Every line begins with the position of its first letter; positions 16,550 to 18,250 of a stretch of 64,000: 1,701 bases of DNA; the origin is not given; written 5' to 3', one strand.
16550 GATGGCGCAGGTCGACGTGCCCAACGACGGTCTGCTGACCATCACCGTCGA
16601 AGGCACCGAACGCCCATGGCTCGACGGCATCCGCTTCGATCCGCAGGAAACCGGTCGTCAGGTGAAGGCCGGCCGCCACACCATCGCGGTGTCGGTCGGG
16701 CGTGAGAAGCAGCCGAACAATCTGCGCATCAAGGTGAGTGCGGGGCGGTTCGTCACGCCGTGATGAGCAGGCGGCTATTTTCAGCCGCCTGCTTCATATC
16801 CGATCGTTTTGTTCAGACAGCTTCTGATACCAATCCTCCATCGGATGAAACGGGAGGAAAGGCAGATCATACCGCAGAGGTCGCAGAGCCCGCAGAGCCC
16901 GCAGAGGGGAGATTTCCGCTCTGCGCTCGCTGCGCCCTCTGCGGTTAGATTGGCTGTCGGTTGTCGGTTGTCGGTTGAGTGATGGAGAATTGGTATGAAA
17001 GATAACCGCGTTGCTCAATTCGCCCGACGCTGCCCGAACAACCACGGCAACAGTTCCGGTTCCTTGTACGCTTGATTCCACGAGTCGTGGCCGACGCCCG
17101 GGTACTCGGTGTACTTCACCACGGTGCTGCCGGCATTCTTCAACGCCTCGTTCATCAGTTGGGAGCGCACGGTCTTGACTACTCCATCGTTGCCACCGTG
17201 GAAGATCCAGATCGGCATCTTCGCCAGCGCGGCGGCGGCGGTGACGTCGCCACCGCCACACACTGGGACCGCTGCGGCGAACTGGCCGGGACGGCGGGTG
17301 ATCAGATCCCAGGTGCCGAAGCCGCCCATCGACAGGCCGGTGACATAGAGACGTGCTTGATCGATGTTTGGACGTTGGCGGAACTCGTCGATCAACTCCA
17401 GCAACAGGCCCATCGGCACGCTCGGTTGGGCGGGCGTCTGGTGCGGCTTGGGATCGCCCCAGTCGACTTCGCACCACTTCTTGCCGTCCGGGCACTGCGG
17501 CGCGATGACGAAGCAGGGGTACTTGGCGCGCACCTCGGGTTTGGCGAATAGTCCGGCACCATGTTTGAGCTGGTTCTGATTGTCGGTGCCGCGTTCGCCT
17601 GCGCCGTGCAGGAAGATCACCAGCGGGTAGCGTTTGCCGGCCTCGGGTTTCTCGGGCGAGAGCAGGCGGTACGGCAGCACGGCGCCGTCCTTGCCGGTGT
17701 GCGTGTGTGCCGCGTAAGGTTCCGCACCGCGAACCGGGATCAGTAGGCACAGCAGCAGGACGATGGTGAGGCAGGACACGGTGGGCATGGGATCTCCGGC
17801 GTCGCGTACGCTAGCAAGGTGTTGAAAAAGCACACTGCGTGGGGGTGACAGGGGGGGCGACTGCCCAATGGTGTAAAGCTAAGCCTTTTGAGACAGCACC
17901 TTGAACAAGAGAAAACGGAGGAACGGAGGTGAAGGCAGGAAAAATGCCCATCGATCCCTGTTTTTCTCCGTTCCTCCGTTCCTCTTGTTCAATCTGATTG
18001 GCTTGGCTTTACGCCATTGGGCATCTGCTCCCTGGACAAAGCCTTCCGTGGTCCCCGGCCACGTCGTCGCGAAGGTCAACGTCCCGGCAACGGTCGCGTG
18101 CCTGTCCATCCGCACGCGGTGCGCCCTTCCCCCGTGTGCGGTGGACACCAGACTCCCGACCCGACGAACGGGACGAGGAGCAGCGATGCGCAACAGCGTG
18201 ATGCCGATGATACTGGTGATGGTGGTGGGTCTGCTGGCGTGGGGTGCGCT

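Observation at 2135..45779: Window-wide family of intergenic palindromes whose arms are locus-specific short tandem repeats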

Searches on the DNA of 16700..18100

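Call 72: search_rna_families(source=window, start=16700, end=18100, threshold=evalue, max_evalue=1)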
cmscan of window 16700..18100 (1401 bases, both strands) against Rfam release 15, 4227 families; matches with E-value up to 1: 22.
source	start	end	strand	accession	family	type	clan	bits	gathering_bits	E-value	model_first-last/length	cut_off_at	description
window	17853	18032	+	RF04159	MIR1437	Gene; miRNA;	-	42.7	168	1.5e-05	1-192/192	no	MIR1437 microRNA precursor family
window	17911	17982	-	RF03778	mir-483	Gene; miRNA;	-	32.9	60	0.00089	1-75/75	no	mir-483 microRNA precursor family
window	17898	17994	-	RF04164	MIR1507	Gene; miRNA;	-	30.2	73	0.00015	1-107/107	no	MIR1507 microRNA precursor family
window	17895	17998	+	RF00891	mir-671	Gene; miRNA;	-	29.2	65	0.016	1-84/84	no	mir-671 microRNA precursor family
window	17897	17997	+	RF04164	MIR1507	Gene; miRNA;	-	28.7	73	0.00042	1-107/107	no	MIR1507 microRNA precursor family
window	17893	17997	+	RF03792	MIR6462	Gene; miRNA;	-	28.2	96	0.018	1-119/119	no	MIR6462 microRNA precursor family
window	17911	17982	+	RF00771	mir-185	Gene; miRNA;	-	27.9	60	0.011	1-79/79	no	mir-185 microRNA precursor family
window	17855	18031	+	RF02409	snoR125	Gene; snRNA; snoRNA; CD-box;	-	27.7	100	0.00059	1-200/200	no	Small nucleolar RNA snoR125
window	17907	17986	-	RF03964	mir-H1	Gene; miRNA;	-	27.2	97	0.069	1-85/85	no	mir-H1 microRNA precursor family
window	17903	17990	-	RF04173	MIR847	Gene; miRNA;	-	27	184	0.0034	1-164/164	no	MIR847 microRNA precursor family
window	17907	17986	+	RF03964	mir-H1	Gene; miRNA;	-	26.6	97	0.094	1-85/85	no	mir-H1 microRNA precursor family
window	17893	17997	-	RF03792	MIR6462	Gene; miRNA;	-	25.1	96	0.096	1-119/119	no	MIR6462 microRNA precursor family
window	16877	16950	+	RF03758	mir-2756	Gene; miRNA;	-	23.5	61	0.028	1-78/78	no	mir-2756 microRNA precursor family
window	17912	17983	+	RF03778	mir-483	Gene; miRNA;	-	23.5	60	0.15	1-75/75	no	mir-483 microRNA precursor family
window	17899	17994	+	RF03379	mir-4667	Gene; miRNA;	-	22.4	68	0.43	1-93/93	no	mir-4667 microRNA precursor family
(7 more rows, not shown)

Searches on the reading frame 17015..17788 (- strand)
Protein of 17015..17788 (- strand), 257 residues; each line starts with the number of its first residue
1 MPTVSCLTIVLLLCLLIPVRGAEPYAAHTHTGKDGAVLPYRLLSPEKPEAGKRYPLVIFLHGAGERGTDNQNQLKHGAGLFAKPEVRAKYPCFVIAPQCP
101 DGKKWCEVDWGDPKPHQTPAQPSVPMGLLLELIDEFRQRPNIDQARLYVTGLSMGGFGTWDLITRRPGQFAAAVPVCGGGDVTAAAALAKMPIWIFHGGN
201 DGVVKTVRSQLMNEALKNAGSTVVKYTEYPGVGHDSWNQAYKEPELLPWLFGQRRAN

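Call 68: search_protein_families(library=pfam, proteins=[window:17015-17788:-], max_evalue=0.001)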
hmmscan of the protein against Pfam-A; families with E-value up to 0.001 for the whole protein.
window:17015-17788:- (257 aa): 4 families
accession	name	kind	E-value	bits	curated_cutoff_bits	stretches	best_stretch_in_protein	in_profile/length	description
PF02230.22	Abhydrolase_2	-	2.2e-10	41.2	23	1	51-240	11-205/217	Phospholipase/Carboxylesterase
PF12146.15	Hydrolase_4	-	3.5e-10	40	27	1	181-238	182-236/239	Serine aminopeptidase, S33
PF00326.27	Peptidase_S9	-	3.9e-09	36.8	22.6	1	131-184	50-103/213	Prolyl oligopeptidase family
PF01738.24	DLH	-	5.1e-09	36.5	21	1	132-234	84-186/217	Dienelactone hydrolase family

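Call 89: find_encoding_contigs(protein=window:17015-17788:-, flank=1500, max_places=8)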
Protein window:17015-17788:- (257 aa): 13 contigs read that carry it; 8 places shown.
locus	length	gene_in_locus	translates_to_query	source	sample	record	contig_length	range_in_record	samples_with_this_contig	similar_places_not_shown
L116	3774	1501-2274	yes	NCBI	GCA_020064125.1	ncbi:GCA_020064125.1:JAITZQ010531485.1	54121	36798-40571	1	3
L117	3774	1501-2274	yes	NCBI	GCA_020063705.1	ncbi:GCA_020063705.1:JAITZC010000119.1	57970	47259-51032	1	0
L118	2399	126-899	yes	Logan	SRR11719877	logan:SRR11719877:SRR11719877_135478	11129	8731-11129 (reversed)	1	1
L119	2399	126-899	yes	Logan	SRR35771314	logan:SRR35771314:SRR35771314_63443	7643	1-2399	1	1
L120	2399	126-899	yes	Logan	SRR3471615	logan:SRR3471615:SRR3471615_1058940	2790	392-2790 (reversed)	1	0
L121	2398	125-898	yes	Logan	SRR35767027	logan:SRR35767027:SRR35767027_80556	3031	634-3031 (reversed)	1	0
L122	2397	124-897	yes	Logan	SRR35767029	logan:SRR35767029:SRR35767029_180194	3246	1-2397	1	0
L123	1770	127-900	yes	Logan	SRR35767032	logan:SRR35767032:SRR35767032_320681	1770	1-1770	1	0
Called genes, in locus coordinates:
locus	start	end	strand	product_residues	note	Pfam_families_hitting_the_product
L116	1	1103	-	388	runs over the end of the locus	-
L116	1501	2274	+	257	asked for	PF02230:Abhydrolase_2, PF00326:Peptidase_S9 (faint), PF01738:DLH, PF12146:Hydrolase_4 (weak)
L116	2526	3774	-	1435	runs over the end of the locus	PF13472:Lipase_GDSL_2, PF23500:DUF7133, PF13646:HEAT_2 (weak)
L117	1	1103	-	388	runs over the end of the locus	-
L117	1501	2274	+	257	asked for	PF02230:Abhydrolase_2, PF00326:Peptidase_S9 (faint), PF01738:DLH, PF12146:Hydrolase_4 (weak)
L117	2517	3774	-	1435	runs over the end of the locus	PF13472:Lipase_GDSL_2, PF23500:DUF7133, PF13646:HEAT_2 (weak)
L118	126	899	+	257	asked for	PF02230:Abhydrolase_2, PF00326:Peptidase_S9 (faint), PF01738:DLH, PF12146:Hydrolase_4 (weak)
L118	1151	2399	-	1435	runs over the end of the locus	PF13472:Lipase_GDSL_2, PF23500:DUF7133, PF13646:HEAT_2 (weak)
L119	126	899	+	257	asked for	PF02230:Abhydrolase_2, PF00326:Peptidase_S9 (faint), PF01738:DLH, PF12146:Hydrolase_4 (weak)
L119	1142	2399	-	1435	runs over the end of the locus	PF13472:Lipase_GDSL_2, PF23500:DUF7133, PF13646:HEAT_2 (weak)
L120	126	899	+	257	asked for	PF02230:Abhydrolase_2, PF00326:Peptidase_S9 (faint), PF01738:DLH, PF12146:Hydrolase_4 (weak)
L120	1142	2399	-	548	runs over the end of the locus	?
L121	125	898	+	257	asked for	PF02230:Abhydrolase_2, PF00326:Peptidase_S9 (faint), PF01738:DLH, PF12146:Hydrolase_4 (weak)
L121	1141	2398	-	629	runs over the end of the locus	?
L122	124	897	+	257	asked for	PF02230:Abhydrolase_2, PF00326:Peptidase_S9 (faint), PF01738:DLH, PF12146:Hydrolase_4 (weak)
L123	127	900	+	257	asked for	PF02230:Abhydrolase_2, PF00326:Peptidase_S9 (faint), PF01738:DLH, PF12146:Hydrolase_4 (weak)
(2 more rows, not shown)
